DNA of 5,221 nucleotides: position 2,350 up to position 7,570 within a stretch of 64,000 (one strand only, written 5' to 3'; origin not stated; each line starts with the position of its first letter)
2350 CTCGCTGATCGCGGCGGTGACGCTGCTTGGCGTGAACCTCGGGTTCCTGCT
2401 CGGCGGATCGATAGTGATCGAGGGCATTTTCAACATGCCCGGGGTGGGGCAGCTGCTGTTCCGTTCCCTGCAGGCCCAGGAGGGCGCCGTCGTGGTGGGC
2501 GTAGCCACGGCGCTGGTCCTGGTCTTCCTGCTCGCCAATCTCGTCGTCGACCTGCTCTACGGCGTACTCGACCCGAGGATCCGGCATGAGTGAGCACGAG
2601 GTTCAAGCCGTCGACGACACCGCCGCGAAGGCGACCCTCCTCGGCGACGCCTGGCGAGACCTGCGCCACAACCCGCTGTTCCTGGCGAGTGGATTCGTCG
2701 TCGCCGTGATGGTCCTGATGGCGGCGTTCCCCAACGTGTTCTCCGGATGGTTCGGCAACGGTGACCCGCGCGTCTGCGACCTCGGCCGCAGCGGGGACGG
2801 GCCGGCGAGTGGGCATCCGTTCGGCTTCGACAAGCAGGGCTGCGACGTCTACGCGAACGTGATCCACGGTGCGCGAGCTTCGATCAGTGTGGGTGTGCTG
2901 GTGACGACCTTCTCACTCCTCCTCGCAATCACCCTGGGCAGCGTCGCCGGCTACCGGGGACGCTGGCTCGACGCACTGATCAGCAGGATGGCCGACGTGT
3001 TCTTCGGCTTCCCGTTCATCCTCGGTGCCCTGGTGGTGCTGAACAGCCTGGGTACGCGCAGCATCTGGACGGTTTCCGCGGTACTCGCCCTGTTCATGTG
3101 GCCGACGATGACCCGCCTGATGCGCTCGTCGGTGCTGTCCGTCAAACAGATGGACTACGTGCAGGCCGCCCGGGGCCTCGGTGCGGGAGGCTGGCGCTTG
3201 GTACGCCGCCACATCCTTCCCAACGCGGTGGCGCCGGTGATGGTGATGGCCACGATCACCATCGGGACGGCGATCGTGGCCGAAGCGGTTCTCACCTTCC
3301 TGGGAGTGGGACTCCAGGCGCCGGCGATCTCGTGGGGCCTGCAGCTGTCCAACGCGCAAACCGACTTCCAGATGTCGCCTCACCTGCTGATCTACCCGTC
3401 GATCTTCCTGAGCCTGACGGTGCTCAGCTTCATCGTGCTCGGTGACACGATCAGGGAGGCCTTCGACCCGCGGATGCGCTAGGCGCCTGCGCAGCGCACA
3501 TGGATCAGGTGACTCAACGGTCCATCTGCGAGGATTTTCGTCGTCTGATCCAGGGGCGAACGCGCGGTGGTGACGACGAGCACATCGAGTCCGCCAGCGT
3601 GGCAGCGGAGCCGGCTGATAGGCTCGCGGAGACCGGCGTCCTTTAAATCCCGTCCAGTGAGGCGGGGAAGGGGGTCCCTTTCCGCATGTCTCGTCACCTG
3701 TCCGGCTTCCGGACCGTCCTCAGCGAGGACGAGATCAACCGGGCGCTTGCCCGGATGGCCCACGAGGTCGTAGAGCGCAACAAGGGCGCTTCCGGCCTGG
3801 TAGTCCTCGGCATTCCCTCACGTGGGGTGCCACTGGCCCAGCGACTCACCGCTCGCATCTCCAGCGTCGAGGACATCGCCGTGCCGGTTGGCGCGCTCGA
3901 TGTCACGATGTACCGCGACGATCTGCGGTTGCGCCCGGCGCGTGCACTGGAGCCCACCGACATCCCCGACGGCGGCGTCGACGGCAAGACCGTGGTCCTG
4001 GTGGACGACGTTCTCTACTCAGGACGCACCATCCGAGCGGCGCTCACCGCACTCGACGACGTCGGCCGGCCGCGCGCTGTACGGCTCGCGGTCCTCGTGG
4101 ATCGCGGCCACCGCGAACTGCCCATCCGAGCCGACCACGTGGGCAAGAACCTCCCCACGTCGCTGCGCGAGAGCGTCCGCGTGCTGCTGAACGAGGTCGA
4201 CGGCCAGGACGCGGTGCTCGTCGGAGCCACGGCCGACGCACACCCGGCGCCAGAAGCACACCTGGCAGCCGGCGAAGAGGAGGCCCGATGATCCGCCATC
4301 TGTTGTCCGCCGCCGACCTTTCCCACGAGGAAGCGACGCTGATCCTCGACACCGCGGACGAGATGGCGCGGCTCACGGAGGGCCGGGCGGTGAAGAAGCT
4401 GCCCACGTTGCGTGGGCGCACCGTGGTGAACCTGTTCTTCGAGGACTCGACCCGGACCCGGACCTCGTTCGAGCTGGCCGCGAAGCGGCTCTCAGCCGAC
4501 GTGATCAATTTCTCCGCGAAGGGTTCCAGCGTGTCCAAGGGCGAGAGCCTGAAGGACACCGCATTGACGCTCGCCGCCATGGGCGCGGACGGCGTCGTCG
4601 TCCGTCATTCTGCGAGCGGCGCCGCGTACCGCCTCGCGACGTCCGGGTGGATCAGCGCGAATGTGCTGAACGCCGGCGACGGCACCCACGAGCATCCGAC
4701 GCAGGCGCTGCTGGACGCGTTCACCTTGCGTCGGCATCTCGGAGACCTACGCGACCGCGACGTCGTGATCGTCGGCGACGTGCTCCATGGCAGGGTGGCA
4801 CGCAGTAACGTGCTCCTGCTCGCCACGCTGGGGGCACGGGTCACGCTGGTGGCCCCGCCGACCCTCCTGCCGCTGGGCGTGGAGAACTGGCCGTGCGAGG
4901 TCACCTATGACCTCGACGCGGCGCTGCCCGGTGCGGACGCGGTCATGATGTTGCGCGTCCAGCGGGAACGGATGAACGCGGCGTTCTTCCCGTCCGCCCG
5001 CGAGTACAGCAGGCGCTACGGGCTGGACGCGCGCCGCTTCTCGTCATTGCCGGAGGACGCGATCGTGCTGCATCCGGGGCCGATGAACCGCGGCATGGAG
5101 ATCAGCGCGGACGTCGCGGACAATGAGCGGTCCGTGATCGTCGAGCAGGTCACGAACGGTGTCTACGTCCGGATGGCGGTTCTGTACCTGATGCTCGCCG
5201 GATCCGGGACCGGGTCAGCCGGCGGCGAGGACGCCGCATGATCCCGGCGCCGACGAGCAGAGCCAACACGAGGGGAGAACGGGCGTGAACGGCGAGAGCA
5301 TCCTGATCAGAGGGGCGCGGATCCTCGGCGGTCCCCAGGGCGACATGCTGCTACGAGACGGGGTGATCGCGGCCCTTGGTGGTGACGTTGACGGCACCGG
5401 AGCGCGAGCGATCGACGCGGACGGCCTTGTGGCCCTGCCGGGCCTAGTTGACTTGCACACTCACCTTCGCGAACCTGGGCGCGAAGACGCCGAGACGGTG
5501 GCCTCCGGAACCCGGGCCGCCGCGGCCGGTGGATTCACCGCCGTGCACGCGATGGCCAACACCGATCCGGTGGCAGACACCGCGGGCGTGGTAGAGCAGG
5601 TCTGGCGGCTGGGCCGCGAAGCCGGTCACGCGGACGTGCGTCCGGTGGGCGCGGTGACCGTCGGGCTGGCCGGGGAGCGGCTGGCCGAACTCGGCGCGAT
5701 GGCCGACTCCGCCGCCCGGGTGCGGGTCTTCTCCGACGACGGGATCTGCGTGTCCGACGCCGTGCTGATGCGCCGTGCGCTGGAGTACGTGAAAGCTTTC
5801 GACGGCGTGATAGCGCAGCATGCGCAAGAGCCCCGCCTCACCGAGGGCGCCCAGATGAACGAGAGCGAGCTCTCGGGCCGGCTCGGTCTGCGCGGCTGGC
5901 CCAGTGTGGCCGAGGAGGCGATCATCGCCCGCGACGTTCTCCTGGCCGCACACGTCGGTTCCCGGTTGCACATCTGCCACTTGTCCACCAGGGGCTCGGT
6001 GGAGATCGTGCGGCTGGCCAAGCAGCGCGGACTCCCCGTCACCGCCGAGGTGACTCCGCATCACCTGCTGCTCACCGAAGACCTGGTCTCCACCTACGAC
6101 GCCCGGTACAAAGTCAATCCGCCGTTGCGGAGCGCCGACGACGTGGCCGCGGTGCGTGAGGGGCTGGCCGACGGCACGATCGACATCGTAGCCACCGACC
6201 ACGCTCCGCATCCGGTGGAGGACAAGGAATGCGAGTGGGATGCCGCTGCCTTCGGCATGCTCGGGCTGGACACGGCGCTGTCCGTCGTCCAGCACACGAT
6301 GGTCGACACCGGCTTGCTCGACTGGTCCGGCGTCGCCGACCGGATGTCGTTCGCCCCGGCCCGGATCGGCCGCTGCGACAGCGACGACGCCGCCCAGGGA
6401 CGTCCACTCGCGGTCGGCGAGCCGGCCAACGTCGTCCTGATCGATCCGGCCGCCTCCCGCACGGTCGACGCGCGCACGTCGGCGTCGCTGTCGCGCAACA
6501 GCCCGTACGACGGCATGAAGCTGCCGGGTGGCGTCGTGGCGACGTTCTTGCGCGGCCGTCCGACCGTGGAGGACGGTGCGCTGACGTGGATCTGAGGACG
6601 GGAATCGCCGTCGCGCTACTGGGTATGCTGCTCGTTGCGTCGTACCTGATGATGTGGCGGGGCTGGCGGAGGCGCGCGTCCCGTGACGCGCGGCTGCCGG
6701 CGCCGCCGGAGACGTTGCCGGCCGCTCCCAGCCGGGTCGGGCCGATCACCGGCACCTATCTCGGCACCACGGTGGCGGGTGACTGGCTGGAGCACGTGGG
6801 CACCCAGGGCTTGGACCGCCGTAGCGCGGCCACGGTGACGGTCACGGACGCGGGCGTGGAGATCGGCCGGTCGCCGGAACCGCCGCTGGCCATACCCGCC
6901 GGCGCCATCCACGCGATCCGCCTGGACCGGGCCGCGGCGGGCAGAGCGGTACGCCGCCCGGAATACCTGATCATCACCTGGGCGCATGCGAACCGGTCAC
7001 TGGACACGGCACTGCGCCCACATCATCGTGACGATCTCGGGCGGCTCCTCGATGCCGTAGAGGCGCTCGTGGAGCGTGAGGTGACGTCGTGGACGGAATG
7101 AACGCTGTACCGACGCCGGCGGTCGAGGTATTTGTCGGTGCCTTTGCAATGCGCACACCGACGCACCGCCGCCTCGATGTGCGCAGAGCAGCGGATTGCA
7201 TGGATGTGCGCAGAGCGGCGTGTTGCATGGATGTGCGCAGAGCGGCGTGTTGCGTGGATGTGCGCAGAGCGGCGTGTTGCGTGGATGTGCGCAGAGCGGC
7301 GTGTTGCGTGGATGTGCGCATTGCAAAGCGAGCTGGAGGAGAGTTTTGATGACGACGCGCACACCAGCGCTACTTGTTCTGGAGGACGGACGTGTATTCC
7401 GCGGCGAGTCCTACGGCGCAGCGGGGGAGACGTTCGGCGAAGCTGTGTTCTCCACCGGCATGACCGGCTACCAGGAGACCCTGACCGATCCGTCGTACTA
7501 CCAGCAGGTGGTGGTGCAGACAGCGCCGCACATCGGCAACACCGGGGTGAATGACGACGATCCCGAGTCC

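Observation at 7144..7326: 27-bp x 5.5 tandem repeat with inverted terminal arms in the carA leader (minisatellite and candidate regulatory array)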

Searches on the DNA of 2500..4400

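Call 43: search_rna_families(source=window, start=2500, end=4400, threshold=evalue, max_evalue=1, show_alignments=2)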
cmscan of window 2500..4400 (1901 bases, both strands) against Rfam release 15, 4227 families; matches with E-value up to 1: 3.
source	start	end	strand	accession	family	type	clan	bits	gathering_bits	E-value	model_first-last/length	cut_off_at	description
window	3640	3671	+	RF00515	PyrR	Cis-reg;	-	30.5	54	0.096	5-36/115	no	PyrR binding site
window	3245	3281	-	RF01059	mir-598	Gene; miRNA;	-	20.2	69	0.52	1-80/80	no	mir-598 microRNA precursor family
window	3180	3260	+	RF01920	mir-764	Gene; miRNA;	-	20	82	0.72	1-85/85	no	mir-764 microRNA precursor family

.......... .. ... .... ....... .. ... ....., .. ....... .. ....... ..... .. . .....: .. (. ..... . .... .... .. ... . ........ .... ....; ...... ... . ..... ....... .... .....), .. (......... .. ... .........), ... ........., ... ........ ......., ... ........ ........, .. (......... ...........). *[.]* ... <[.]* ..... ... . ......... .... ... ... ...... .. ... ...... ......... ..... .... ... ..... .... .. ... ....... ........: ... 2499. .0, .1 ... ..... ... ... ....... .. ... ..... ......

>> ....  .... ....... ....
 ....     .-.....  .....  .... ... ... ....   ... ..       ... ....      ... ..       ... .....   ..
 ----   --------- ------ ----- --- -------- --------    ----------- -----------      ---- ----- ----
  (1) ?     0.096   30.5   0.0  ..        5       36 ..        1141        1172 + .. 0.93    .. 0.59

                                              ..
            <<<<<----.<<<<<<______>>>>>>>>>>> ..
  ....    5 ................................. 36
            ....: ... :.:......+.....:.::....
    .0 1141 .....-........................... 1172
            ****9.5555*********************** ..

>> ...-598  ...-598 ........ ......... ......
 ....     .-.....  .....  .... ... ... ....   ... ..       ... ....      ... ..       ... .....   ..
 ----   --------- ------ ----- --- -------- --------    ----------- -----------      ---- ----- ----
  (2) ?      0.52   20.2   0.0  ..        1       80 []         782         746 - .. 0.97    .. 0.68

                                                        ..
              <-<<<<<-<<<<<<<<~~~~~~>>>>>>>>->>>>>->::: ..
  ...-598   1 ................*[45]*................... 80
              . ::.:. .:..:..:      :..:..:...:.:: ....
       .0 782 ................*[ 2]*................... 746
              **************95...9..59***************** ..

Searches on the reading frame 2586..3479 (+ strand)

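Call 81: search_protein_families(library=pfam, proteins=[window:2586-3479:+], max_evalue=0.00001)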
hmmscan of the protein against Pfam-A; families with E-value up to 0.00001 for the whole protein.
window:2586-3479:+ (298 aa): 2 families
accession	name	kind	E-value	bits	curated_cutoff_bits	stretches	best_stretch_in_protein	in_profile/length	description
PF00528.27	BPD_transp_1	-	7.5e-34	117.5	26.4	1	114-298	1-183/184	Binding-protein-dependent transport system inner membrane component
PF12911.12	OppC_N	-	3.5e-08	33.6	23.9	1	17-53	1-37/53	N-terminal TM domain of oligopeptide transport permease C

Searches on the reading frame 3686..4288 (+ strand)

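Call 48: search_protein_families(library=pfam, proteins=[window:3686-4288:+], max_evalue=0.01)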
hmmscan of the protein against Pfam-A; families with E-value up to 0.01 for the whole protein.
window:3686-4288:+ (201 aa): 3 families
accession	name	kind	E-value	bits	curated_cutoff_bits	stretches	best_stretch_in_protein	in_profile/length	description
PF00156.33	Pribosyltran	-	1.2e-21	77.1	26.3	1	15-150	3-136/158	Phosphoribosyl transferase domain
PF24390.1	PRTase-CE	-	0.00015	22.1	27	1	12-123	29-128/253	PRTase-CE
PF15609.12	PRTase_2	-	0.0095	15.9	28.8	0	100-158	119-177/188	Phosphoribosyl transferase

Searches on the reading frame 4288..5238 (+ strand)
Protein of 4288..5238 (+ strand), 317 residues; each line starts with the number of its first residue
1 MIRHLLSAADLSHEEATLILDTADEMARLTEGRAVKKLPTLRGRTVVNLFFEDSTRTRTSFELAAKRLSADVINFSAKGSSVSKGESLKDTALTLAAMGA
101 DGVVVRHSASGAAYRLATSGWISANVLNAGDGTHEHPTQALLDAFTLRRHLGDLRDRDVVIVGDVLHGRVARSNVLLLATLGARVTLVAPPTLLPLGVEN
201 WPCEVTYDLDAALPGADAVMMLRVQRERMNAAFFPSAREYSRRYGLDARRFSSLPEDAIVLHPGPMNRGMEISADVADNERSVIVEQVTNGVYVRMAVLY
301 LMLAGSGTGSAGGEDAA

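Call 81: search_protein_families(library=pfam, proteins=[window:4288-5238:+], max_evalue=0.00001)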
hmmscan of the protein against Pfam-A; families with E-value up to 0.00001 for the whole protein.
window:4288-5238:+ (317 aa): 2 families
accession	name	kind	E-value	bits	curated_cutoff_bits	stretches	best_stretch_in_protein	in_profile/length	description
PF02729.26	OTCace_N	-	4.2e-45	153.9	29.9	1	3-148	1-147/148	Aspartate/ornithine carbamoyltransferase, carbamoyl-P binding domain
PF00185.30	OTCace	-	1.3e-26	93.9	29.4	1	157-302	3-157/157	Aspartate/ornithine carbamoyltransferase, Asp/Orn binding domain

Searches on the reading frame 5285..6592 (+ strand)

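Call 81: search_protein_families(library=pfam, proteins=[window:5285-6592:+], max_evalue=0.00001)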
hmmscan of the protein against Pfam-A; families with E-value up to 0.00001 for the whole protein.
window:5285-6592:+ (436 aa): 2 families
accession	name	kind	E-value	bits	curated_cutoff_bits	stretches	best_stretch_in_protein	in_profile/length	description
PF01979.26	Amidohydro_1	-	2.4e-14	53.8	25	1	50-425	2-343/345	Amidohydrolase family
PF12890.13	DHOase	-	2.2e-13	51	21.2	1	49-236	3-140/142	Dihydro-orotase-like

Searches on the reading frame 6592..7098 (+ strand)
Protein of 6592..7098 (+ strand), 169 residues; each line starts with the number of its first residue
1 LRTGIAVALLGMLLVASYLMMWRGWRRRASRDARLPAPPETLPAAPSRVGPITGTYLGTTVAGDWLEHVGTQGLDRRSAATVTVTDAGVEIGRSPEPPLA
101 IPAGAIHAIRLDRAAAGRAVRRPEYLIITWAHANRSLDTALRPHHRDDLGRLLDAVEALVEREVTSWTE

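Call 48: search_protein_families(library=pfam, proteins=[window:6592-7098:+], max_evalue=0.01)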
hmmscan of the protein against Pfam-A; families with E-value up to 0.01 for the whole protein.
window:6592-7098:+ (169 aa): 1 family
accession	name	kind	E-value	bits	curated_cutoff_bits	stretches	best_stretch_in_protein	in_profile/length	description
PF25362.1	bPH_11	-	3e-29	101.5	27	1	34-156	3-124/125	Bacterial PH domain-like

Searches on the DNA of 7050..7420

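Call 42: search_rna_families(source=window, start=7050, end=7420, threshold=evalue, max_evalue=10, show_alignments=3)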
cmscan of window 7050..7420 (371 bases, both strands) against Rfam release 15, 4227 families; matches with E-value up to 10: 2.
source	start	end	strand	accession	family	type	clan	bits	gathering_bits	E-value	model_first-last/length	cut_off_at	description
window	7149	7213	-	RF04176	mir-3149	Gene; miRNA;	-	16.6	100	2.1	1-83/83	no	mir-3149 microRNA precursor family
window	7151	7211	-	RF03403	mir-5366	Gene; miRNA;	-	12.9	73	9.2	1-71/71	no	mir-5366 microRNA precursor family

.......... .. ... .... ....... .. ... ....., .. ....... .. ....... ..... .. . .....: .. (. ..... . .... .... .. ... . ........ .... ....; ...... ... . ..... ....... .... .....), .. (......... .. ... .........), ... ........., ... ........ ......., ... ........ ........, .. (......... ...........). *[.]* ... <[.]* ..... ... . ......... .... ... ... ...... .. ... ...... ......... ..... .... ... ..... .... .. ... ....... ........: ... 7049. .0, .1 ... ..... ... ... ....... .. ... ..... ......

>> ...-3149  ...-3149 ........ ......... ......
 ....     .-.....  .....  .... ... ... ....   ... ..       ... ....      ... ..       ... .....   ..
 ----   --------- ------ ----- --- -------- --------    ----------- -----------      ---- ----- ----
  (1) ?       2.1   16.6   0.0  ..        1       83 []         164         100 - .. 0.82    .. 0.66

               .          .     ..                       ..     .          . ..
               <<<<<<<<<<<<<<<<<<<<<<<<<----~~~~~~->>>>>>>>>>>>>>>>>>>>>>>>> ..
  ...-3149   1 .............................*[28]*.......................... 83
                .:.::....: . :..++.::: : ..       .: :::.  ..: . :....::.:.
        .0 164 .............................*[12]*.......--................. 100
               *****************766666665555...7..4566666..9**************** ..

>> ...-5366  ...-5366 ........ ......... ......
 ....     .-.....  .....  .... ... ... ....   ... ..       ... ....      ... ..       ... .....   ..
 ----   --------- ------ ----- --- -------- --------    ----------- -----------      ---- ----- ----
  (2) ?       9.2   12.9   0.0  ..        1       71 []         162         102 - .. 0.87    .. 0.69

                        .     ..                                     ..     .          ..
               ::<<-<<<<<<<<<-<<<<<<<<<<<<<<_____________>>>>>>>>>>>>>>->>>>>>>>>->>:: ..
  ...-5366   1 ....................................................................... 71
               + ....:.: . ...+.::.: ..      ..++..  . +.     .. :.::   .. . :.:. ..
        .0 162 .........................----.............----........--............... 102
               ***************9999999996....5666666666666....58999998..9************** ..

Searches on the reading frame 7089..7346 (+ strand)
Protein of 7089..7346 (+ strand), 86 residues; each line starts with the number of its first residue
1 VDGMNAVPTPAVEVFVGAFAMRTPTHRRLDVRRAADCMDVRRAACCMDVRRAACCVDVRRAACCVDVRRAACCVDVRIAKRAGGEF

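Call 48: search_protein_families(library=pfam, proteins=[window:7089-7346:+], max_evalue=0.01)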
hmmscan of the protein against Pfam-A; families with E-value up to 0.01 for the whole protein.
window:7089-7346:+ (86 aa): 0 families

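Call 64: search_protein_representatives(protein=window:7089-7346:+)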
Query: 86 residues. Proteins with E-value up to 0.001 (for the whole library): 18; up to 1e-10: 1; up to 1e-30: 0. The best 18 are listed.
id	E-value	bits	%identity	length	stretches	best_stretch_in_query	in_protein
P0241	9.5e-12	60.6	35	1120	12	37-75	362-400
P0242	1.4e-10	56.9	27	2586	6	29-79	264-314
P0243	2.1e-09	53.1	43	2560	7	23-78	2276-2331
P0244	3.1e-09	52.6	39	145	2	30-76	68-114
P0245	2.0e-08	50.0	31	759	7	26-76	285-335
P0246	4.8e-08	48.8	52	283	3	33-76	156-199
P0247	1.7e-07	47.0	28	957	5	29-77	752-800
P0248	5.8e-07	45.3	40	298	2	26-81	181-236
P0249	1.8e-06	43.7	45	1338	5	28-79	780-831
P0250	3.4e-05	39.7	24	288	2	29-82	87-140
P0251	4.7e-05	39.2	25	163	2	28-77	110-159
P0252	6.9e-05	38.7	45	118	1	16-79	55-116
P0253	9.2e-05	38.3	22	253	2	32-77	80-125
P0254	1.1e-04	38.0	29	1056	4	29-75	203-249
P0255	4.6e-04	36.1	47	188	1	16-74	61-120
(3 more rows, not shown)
